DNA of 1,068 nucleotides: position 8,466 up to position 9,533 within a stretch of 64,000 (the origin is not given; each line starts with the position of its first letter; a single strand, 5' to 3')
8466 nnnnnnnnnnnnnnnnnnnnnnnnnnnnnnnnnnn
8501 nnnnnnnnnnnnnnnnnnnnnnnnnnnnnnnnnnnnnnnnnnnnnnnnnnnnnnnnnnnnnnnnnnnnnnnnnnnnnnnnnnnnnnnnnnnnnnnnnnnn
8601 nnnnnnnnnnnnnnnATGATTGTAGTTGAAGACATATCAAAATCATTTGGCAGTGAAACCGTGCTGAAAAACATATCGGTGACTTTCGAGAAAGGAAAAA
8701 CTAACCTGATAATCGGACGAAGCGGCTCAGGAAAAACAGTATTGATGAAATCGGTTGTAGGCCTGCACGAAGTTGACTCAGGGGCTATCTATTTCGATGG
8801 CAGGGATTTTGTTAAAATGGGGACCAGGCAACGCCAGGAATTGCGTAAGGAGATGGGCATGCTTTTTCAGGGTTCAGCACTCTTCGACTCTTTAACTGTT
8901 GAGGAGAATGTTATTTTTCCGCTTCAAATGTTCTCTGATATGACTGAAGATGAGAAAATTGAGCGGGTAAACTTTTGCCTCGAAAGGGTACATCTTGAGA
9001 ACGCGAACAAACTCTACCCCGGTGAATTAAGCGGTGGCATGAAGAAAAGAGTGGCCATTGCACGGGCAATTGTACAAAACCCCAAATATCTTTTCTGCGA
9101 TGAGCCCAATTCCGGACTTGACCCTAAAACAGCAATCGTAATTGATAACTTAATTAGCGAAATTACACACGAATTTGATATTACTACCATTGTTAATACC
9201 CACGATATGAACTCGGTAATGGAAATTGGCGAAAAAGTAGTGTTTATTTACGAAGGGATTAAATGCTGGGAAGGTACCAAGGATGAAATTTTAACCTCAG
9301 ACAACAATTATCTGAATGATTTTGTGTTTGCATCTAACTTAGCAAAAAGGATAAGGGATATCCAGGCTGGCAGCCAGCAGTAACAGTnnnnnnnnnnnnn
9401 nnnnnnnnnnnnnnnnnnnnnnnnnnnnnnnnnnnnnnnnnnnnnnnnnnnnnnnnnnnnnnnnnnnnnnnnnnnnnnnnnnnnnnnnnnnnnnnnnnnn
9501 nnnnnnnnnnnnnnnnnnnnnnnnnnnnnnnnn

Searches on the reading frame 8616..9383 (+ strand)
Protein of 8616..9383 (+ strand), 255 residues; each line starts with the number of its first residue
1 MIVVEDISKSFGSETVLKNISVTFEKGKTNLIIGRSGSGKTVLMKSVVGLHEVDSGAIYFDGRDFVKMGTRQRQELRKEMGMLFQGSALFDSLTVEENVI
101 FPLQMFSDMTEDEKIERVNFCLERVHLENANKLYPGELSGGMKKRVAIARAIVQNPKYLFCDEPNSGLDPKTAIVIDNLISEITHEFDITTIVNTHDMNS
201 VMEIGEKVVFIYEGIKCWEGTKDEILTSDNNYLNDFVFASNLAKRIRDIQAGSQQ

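Call 31: search_protein_families(library=pfam, proteins=[window:8616-9383:+], max_evalue=0.001)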
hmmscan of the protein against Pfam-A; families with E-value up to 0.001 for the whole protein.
window:8616-9383:+ (255 aa): 3 families
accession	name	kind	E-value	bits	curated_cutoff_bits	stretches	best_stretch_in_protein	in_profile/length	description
PF00005.33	ABC_tran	-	3.9e-34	118.6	25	1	17-165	1-136/137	ABC transporter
PF13304.12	AAA_21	-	1.4e-08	35.7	27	1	108-199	207-301/304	AAA domain, putative AbiEii toxin, Type IV TA system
PF02463.25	SMC_N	-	1e-05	25.5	40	1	19-209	17-209/220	RecF/RecN/SMC N terminal domain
